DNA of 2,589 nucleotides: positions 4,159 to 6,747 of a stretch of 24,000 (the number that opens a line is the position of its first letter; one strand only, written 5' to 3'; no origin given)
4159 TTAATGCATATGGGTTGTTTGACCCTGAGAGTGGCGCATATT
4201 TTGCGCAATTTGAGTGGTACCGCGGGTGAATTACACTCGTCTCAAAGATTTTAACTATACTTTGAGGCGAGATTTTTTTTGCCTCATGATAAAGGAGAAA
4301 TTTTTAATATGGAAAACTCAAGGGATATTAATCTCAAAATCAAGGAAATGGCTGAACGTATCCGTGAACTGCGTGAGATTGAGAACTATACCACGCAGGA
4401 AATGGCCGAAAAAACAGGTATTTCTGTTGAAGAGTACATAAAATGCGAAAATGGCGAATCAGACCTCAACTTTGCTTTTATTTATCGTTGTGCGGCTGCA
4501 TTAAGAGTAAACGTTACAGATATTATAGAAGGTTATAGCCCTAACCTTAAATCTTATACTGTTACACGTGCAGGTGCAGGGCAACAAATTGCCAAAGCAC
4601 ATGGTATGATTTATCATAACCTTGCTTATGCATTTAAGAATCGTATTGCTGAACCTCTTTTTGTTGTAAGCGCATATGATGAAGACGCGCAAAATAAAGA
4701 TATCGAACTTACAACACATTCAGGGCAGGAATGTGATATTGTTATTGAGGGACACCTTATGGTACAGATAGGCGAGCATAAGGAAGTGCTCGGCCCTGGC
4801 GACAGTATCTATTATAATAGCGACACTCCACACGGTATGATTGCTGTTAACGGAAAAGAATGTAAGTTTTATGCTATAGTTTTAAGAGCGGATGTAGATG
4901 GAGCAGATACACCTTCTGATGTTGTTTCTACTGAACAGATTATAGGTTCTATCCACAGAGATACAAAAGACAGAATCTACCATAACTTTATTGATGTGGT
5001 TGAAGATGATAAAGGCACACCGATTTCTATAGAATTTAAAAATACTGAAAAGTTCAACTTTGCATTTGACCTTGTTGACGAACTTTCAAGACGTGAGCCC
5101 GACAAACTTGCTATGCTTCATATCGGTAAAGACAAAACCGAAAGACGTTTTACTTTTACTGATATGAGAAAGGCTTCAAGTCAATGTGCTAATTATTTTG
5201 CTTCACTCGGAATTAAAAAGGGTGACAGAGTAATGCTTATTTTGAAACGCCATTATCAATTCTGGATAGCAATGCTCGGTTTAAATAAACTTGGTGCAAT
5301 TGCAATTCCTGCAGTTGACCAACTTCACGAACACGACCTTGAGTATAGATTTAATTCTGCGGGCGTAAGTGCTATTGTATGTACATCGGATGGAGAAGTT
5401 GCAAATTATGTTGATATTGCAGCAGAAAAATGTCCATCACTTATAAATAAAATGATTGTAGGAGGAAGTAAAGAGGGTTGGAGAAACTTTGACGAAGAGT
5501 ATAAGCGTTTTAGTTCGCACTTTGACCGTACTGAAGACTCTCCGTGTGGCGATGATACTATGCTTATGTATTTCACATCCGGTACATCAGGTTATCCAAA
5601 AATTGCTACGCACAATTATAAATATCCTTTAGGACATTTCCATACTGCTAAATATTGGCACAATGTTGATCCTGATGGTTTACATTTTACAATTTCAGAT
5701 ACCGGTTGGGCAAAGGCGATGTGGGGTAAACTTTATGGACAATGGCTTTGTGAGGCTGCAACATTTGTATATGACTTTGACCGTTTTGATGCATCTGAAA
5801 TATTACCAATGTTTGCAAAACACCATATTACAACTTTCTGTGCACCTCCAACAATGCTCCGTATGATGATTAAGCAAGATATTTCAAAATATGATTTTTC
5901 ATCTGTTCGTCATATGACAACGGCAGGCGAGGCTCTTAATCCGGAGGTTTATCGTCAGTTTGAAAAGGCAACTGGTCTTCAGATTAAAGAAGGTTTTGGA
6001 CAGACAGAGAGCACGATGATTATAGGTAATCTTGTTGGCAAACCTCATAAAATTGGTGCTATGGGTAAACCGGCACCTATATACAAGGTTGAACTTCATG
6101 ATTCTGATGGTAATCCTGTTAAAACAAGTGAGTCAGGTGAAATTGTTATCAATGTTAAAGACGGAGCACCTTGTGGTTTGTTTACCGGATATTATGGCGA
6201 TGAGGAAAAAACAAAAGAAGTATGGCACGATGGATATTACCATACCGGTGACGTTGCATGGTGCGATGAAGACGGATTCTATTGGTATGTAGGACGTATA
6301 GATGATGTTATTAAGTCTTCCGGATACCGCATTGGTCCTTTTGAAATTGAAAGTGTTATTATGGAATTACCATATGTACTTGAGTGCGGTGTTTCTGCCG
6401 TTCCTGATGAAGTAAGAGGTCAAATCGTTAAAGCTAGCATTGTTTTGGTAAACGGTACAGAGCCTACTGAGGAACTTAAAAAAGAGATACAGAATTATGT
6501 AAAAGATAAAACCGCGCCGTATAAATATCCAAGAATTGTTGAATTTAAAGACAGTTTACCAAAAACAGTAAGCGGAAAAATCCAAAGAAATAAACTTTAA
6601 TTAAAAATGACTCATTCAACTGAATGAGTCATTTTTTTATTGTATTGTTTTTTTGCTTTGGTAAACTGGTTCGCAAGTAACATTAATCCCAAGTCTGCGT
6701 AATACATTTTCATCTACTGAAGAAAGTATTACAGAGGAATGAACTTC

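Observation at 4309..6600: XRE-HTH + cupin + AMP-forming acyl-CoA ligase in one polypeptide, with the same modules encoded as two adjacent genes at 19099-21363 (Rosetta-stone pair)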

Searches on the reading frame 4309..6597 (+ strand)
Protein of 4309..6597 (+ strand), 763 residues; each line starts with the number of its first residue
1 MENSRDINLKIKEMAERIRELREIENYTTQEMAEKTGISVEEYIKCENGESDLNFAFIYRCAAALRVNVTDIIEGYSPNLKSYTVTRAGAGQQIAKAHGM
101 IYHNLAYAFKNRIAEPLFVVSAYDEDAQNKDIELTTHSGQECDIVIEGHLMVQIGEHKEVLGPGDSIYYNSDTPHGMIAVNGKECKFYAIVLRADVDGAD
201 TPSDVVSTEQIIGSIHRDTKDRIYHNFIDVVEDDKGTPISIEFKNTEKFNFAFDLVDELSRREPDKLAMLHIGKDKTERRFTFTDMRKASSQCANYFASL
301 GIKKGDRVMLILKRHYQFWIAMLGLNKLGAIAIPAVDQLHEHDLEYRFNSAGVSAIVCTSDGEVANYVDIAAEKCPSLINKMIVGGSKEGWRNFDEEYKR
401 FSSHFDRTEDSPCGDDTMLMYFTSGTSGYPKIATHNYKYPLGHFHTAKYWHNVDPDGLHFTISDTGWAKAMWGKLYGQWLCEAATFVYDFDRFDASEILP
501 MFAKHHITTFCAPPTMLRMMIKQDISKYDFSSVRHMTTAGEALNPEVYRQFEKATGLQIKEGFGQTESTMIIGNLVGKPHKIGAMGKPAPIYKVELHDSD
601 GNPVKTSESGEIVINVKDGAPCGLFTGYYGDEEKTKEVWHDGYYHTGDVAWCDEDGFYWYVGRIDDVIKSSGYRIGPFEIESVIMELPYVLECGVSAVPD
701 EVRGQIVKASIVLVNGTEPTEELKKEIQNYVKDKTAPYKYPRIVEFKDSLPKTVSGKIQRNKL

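Call 6: search_protein_families(library=pfam, proteins=[window:4309-6597:+], max_evalue=0.01)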
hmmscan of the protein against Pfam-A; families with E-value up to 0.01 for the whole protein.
window:4309-6597:+ (763 aa): 8 families
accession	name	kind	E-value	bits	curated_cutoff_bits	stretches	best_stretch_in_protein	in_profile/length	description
PF00501.34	AMP-binding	-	1.4e-59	202.3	29.9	1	260-629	5-384/384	AMP-binding enzyme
PF13193.12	AMP-binding_C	-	1.9e-20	74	24.5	1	679-757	1-76/76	AMP-binding enzyme C-terminal domain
PF07883.17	Cupin_2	-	1.2e-11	44.6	27.2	1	132-190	11-69/70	Cupin domain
PF12844.13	HTH_19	-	1.7e-08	34.7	30.2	1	16-77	2-63/64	Helix-turn-helix domain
PF01381.28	HTH_3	-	4.1e-07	30.4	23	1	18-71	1-54/55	Helix-turn-helix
PF13560.12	HTH_31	-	6.3e-05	23.6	27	1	13-68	1-57/64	Helix-turn-helix domain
PF02311.25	AraC_binding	-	0.00017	21.8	21.1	1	120-194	4-78/135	AraC-like ligand binding domain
PF13443.12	HTH_26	-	0.0038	17.9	22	0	17-74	1-59/63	Cro/C1-type HTH DNA-binding domain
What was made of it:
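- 4336..4539 (+): XRE-type HTH domain (aa 10-77). It is acidic, and the exposed recognition-helix positions vary among orthologs. Pfam HTH_19/HTH_3 (call 6).
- On XRE-cupin transcription factor: Pfam HTH_3/HTH_19 and Cupin_2 in both the fused and stand-alone copies (call 6).
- Checked: Pfam places HTH_19/HTH_3 at aa 16-77, Cupin_2 at aa 132-190, AMP-binding at aa 260-629 and AMP-binding_C at aa 679-757 (call 6).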

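Call 7: search_protein_families(library=ncbifam, proteins=[window:4309-6597:+], max_evalue=0.01)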
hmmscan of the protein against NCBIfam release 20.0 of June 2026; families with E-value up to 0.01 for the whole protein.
window:4309-6597:+ (763 aa): 107 families (the best 25 are shown)
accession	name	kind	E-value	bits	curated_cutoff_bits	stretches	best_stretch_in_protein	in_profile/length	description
NF047394.1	AcylCoAsynMbcS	equivalog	1.6e-131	439.5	850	1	253-763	12-516/525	acyl-CoA synthetase MbcS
NF003313.0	PRK04319.1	equivalog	1.4e-112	376.9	729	1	241-761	35-555/574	acetate--CoA ligase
NF004837.0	PRK06187.1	subfamily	7e-86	288.6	476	1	276-763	29-518/531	long-chain-fatty-acid--CoA ligase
TIGR02188.1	Ac_CoA_lig_AcsA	equivalog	4.2e-78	263.2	724.95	1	226-761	35-599/629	acetate--CoA ligase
NF001208.0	PRK00174.1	subfamily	4.2e-75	253.3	657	1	237-761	65-614/649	acetate--CoA ligase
TIGR02262.1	benz_CoA_lig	subfamily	4.5e-73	246.7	375.25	1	247-763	1-505/508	benzoate-CoA ligase family protein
NF006181.0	PRK08314.1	subfamily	2.9e-66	223.9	705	1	255-760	29-547/563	long-chain-fatty-acid--CoA ligase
NF004808.0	PRK06155.1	equivalog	1.9e-65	221.2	722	1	277-763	43-518/542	ATP-dependent acyl-CoA ligase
NF006182.0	PRK08316.1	subfamily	4.9e-63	213.4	663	1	254-761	15-511/523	fatty acyl-CoA synthetase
NF005947.1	PRK08008.1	equivalog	2.4e-62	211.2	651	1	255-763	12-517/518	crotonobetaine/carnitine-CoA ligase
NF005220.0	PRK06710.1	equivalog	8.7e-58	195.8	1116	2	416-761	207-547/563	long-chain-fatty-acid--CoA ligase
NF005676.0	PRK07470.1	equivalog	1.1e-57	195.9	774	1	250-761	21-523/544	acyl-CoA synthetase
NF005714.0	PRK07529.1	subfamily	2.6e-57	194.5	632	2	502-763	309-572/640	acyl-CoA synthetase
NF007815.0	PRK10524.1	equivalog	3.1e-57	194.5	955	1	227-761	31-597/629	propionate--CoA ligase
NF005702.0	PRK07514.1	subfamily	1.1e-56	192.3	558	1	255-763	5-496/506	malonyl-CoA synthase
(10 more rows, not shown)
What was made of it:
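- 4966..6597 (+): Ligase module (aa 220-763), MacsMa/MbcS-like. Best NCBIfam model is MbcS, 439 bits, below the 850 cutoff (call 7).
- Substrate specificity rests on T-box codons and homology, and the ligase scores below the MbcS equivalog cutoff (439 against 850, call 7).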

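Call 12: find_homologous_proteins(query=window:4309-6597:+, max_evalue=1e-10)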
Query window:4309-6597:+ (763 aa): 8000 proteins with E <= 1e-10 among 8000 candidates; the best 120 are listed.
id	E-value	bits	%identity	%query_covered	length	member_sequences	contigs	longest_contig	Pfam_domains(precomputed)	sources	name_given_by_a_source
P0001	0.0e+0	1675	92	100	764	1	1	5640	PF12844.14,PF07883.18,PF01381.29,PF00501.35,PF13193.13,PF13560.13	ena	-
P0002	0.0e+0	1675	93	100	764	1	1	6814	PF12844.14,PF07883.18,PF01381.29,PF00501.35,PF13193.13,PF13560.13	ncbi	-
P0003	0.0e+0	1675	92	100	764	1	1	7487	PF12844.14,PF07883.18,PF01381.29,PF00501.35,PF13193.13,PF13560.13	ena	-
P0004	0.0e+0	1674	92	100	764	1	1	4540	PF12844.14,PF07883.18,PF01381.29,PF00501.35,PF13193.13,PF13560.13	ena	-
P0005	0.0e+0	1663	92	100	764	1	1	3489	PF12844.14,PF07883.18,PF01381.29,PF00501.35,PF13193.13,PF13560.13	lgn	-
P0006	0.0e+0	1661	91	100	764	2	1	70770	PF12844.14,PF07883.18,PF01381.29,PF00501.35,PF13193.13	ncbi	-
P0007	0.0e+0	1657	92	100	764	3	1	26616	PF12844.14,PF07883.18,PF01381.29,PF00501.35,PF13193.13,PF13560.13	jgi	-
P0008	0.0e+0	1655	91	100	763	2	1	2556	PF12844.14,PF07883.18,PF01381.29,PF00501.35,PF13193.13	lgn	-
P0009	0.0e+0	1652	90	100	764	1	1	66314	PF12844.14,PF07883.18,PF01381.29,PF00501.35,PF13193.13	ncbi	-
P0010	0.0e+0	1645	90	100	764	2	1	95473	PF12844.14,PF07883.18,PF01381.29,PF00501.35,PF13193.13,PF13560.13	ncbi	-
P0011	0.0e+0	1643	90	100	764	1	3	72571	PF12844.14,PF07883.18,PF01381.29,PF00501.35,PF13193.13,PF13560.13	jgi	-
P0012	0.0e+0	1642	91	100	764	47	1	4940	PF12844.14,PF07883.18,PF01381.29,PF00501.35,PF13193.13,PF13560.13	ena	-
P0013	0.0e+0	1638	90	100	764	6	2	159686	PF12844.14,PF07883.18,PF01381.29,PF00501.35,PF13193.13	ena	-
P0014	0.0e+0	1636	90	100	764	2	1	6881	PF07883.18,PF01381.29,PF00501.35,PF13193.13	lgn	-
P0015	0.0e+0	1633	90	100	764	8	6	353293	PF12844.14,PF07883.18,PF01381.29,PF00501.35,PF13193.13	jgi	-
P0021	0.0e+0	1621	90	100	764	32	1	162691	PF12844.14,PF07883.18,PF01381.29,PF00501.35,PF13193.13,PF13560.13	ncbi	-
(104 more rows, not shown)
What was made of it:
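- Checked: At least 120 clusters at 83-93% identity are all 760-765 aa with the same four domains (call 12).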

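Call 13: find_related_loci(query=window:4309-6597:+, collection=genome_contigs, flank=10000)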
Query window:4309-6597:+ (763 aa) in genome_contigs; peptide patterns used: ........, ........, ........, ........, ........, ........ (x = any residue, [..] = any of these).
599 stretches matched a pattern (row limit reached: there are more); 588 encode a relative of the query (tblastn E <= 1e-3); the best 80 are kept; 80 distinct loci.
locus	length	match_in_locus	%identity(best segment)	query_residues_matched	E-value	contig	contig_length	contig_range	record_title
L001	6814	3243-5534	93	1-763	0e+0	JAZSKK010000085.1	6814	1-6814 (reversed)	MAG: Clostridia bacterium isolate T1900044560_TS20190026.MAGScoT_cleanbin_000075 SGB_364_k141_1731411, whole genome shot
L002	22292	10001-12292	90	1-763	0e+0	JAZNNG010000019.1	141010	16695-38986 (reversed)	MAG: Eubacteriales bacterium isolate T1900044657_TS20190123.MAGScoT_cleanbin_000041 SGB_1488_k141_2540858, whole genome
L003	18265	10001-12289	90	1-763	0e+0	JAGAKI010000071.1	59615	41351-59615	MAG: Clostridia bacterium isolate RGIG8521 Water_deer_Cecum-2__c440314, whole genome shotgun sequence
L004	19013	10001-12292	91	1-763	0e+0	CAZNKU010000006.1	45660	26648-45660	MAG TPA_asm: uncultured Clostridiaceae bacterium isolate SRP315200_co1_88 genome assembly, contig: NODE_863_length_45660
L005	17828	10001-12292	91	1-763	0e+0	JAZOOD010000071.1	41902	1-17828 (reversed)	MAG: Clostridia bacterium isolate T1900045634_YK20190328.MAGScoT_cleanbin_000002 SGB_8073_k141_1667695, whole genome sho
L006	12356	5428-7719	90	1-763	0e+0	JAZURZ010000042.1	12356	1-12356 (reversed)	MAG: Clostridia bacterium isolate T1900044849_TS20190315.MAGScoT_cleanbin_000016 SGB_2996_k141_2444, whole genome shotgu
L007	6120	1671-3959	90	1-763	0e+0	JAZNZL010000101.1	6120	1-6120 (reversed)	MAG: Clostridia bacterium isolate T1900044767_TS20190233.MAGScoT_cleanbin_000087 SGB_2428_k141_1520960, whole genome sho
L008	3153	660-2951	89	1-763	0e+0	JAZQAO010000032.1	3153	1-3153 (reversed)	MAG: Clostridia bacterium isolate T1900044642_TS20190108.MAGScoT_cleanbin_000087 SGB_1290_k141_1619137, whole genome sho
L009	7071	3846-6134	89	1-763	0e+0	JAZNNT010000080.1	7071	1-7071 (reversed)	MAG: Clostridia bacterium isolate T1900044654_TS20190120.MAGScoT_cleanbin_000006 SGB_1463_k141_996738, whole genome shot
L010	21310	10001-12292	89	1-763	0e+0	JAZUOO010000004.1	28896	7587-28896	MAG: Eubacteriales bacterium isolate T1900044873_TS20190339.MAGScoT_cleanbin_000006 SGB_3175_k141_2598399, whole genome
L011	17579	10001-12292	87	1-763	0e+0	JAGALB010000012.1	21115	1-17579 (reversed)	MAG: Ruminiclostridium sp. isolate RGIG8540 Water_deer_Cecum-2__c115386, whole genome shotgun sequence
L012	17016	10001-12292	88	1-763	0e+0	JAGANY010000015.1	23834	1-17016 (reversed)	MAG: Ruminiclostridium sp. isolate RGIG8615 Water_deer_Cecum.Co__c316333, whole genome shotgun sequence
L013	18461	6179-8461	86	1-763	0e+0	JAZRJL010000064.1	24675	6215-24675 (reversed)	MAG: Clostridia bacterium isolate T1900045466_YK20190157.MAGScoT_cleanbin_000018 SGB_7212_k141_47494, whole genome shotg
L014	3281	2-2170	91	42-763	0e+0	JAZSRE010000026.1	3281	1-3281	MAG: Clostridia bacterium isolate T1900044539_TS20190005.MAGScoT_cleanbin_000037 SGB_45_k141_1292285, whole genome shotg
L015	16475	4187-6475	85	1-763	0e+0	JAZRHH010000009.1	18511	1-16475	MAG: Clostridia bacterium isolate T1900045484_YK20190178.MAGScoT_cleanbin_000010 SGB_7331_k141_3355138, whole genome sho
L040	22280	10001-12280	78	1-763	0e+0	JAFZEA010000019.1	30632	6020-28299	MAG: Clostridia bacterium isolate RGIG7681 Water_buffalos_Rectum-1__c512734, whole genome shotgun sequence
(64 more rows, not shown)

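Call 46: find_homologous_proteins(query=L040:7324-9585:+, max_evalue=1e-10)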
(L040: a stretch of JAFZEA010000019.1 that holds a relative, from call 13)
Query L040:7324-9585:+ (754 aa): 8000 proteins with E <= 1e-10 among 8000 candidates; the best 120 are listed.
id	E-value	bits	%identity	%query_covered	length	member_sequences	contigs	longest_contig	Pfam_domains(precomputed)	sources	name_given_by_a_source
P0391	0.0e+0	1606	91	100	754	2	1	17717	PF12844.14,PF07883.18,PF00501.35,PF13193.13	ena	-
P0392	0.0e+0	1604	91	100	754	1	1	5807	PF12844.14,PF07883.18,PF00501.35,PF13193.13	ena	-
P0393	0.0e+0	1596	90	100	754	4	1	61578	PF12844.14,PF07883.18,PF01381.29,PF00501.35,PF13193.13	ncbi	-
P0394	0.0e+0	1595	90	100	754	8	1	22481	PF12844.14,PF07883.18,PF00501.35,PF13193.13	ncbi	-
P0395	0.0e+0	1593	90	100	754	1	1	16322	PF12844.14,PF07883.18,PF01381.29,PF00501.35,PF13193.13,PF13560.13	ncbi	-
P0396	0.0e+0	1588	90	100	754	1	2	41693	PF12844.14,PF07883.18,PF00501.35,PF13193.13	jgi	-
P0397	0.0e+0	1580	90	99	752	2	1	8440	PF12844.14,PF07883.18,PF01381.29,PF00501.35,PF13193.13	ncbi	-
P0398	0.0e+0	1466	81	100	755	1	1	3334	PF12844.14,PF07883.18,PF00501.35,PF13193.13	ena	-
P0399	0.0e+0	1465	81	100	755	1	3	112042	PF12844.14,PF07883.18,PF00501.35,PF13193.13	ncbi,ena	-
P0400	0.0e+0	1465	81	100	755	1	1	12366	PF12844.14,PF07883.18,PF00501.35,PF13193.13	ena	-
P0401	0.0e+0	1465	81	100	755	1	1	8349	PF12844.14,PF07883.18,PF00501.35,PF13193.13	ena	-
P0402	0.0e+0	1465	81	100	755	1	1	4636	PF12844.14,PF07883.18,PF00501.35,PF13193.13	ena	-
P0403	0.0e+0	1465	81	100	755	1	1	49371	PF12844.14,PF07883.18,PF00501.35,PF13193.13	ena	-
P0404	0.0e+0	1465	81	100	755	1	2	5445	PF12844.14,PF07883.18,PF00501.35,PF13193.13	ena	-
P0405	0.0e+0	1465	81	100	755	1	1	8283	PF07883.18,PF00501.35,PF13193.13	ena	-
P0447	0.0e+0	1462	81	100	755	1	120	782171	PF12844.14,PF07883.18,PF00501.35,PF13193.13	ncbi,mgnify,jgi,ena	mgnify:FL=1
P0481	0.0e+0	1462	81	100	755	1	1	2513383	PF12844.14,PF07883.18,PF00501.35,PF13193.13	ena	-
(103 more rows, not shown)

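Call 47: list_cluster_members(proteins=[P0447, P0481, P0021, P0337])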
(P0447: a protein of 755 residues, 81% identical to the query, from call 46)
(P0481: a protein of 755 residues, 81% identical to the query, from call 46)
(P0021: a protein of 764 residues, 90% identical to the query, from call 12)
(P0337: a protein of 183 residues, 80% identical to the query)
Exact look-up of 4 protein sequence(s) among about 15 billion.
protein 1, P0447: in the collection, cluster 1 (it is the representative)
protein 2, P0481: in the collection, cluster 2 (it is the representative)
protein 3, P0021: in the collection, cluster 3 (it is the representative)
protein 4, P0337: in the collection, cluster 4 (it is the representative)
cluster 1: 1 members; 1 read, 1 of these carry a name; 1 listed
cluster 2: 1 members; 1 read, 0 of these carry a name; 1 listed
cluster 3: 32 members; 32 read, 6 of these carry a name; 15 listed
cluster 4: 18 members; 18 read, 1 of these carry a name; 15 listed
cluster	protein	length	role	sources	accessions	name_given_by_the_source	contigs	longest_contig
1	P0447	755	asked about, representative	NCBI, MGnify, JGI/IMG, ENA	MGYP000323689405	FL=1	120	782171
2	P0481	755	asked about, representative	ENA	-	-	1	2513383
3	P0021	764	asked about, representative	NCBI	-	-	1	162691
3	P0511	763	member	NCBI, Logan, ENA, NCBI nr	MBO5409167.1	MAG: AMP-binding protein [Clostridia bacterium] | AMP-binding protein [Clostridia bacterium]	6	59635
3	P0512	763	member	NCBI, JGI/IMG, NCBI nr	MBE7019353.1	MAG: cupin domain-containing protein [Ruminococcaceae bacterium] | cupin domain-containing protein [Oscillospiraceae bacterium]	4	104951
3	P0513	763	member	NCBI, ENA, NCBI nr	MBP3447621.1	MAG: AMP-binding protein [Clostridia bacterium] | AMP-binding protein [Clostridia bacterium]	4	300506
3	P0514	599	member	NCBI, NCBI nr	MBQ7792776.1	MAG: AMP-binding protein, partial [Clostridia bacterium] | AMP-binding protein [Clostridia bacterium]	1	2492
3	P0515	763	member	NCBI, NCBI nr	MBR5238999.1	MAG: AMP-binding protein [Clostridia bacterium] | AMP-binding protein [Clostridia bacterium]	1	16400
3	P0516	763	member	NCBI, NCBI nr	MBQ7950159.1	MAG: AMP-binding protein [Clostridia bacterium] | AMP-binding protein [Clostridia bacterium]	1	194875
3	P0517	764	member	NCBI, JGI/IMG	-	-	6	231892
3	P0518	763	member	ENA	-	-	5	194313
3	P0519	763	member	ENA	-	-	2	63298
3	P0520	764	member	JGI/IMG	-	-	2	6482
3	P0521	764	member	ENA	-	-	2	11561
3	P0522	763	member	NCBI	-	-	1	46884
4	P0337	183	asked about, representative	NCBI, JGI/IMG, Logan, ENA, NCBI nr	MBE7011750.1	MAG: helix-turn-helix transcriptional regulator [Ruminococcaceae bacterium] | helix-turn-helix transcriptional regulator [Oscillospiraceae bacterium]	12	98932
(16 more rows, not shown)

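Call 65: predict_structure(alignment_id=A2)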
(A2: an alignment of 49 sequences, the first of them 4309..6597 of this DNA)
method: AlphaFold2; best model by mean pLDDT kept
length: 763 residues; sequences in the alignment: 49
mean_pLDDT: 68.6   pTM: 0.60
mean pLDDT of the five models: 68.6, 67.7, 65.4, 57.1, 50.1
residues with pLDDT >= 90: 92; 70-90: 312; 50-70: 200; < 50: 159
segments of 3 or more residues with pLDDT < 50: 1-5, 75-86, 107-112, 195-218, 422-432, 464-469, 540-542, 562-569, 622-631, 665-686, 692-708, 734-763
pLDDT, mean of each block of 10 residues (from residue 1): 49 81 88 88 88 68 70 45 46 69 59 67 85 77 87 90 84 87 88 44 30 39 70 68 69 73 84 85 91 95 89 82 86 74 74 88 88 90 92 95 84 71 39 57 60 69 51 56 66 73 83 68 82 73 62 77 45 64 71 79 82 69 47 51 68 82 44 31 47 44 43 66 68 45 40 38 40
secondary structure, 60 per line:
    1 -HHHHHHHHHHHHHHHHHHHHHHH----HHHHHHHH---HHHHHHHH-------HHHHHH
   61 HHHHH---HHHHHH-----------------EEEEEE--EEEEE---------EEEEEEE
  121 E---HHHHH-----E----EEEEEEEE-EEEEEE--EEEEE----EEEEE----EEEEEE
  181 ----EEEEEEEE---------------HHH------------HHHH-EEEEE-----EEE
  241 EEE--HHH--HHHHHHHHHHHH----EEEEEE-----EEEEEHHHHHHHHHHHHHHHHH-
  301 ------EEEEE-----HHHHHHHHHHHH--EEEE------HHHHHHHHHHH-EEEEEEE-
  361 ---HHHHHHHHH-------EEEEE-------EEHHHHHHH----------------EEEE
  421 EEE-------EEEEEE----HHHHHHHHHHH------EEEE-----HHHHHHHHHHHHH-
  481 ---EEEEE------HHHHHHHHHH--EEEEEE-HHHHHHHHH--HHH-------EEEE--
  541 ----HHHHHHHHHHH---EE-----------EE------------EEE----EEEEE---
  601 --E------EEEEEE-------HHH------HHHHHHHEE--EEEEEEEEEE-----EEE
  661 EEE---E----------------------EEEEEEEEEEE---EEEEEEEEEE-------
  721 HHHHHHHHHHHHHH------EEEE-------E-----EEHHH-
elements in order (helices of 4 or more, strands of 3 or more residues): H2-24 H29-36 H40-47 H55-65 H69-74 E92-97 E100-104 E114-121 H125-129 E140-147 E149-154 E157-161 E166-170 E175-180 E185-192 H223-226 E228-232 E238-243 H251-262 E267-272 E278-282 H283-299 E307-311 H317-328 E331-334 H341-351 E353-359 H364-372 E380-384 H394-400 E417-423 E431-436 H441-451 E458-461 H467-479 E484-488 H495-504 E507-512 H514-522 E535-538 H545-555 E586-588 E593-597 E610-615 H632-638 E643-652 E658-663 E690-700 E704-713 H721-734 E741-744
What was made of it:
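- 4336..4539 (+): AlphaFold pLDDT 81-88 for the first helices (call 65).
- Checked: The unmatched linker is aa 194-219 (nt 4888-4965) and is disordered in the AlphaFold model (pLDDT below 50, call 65).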
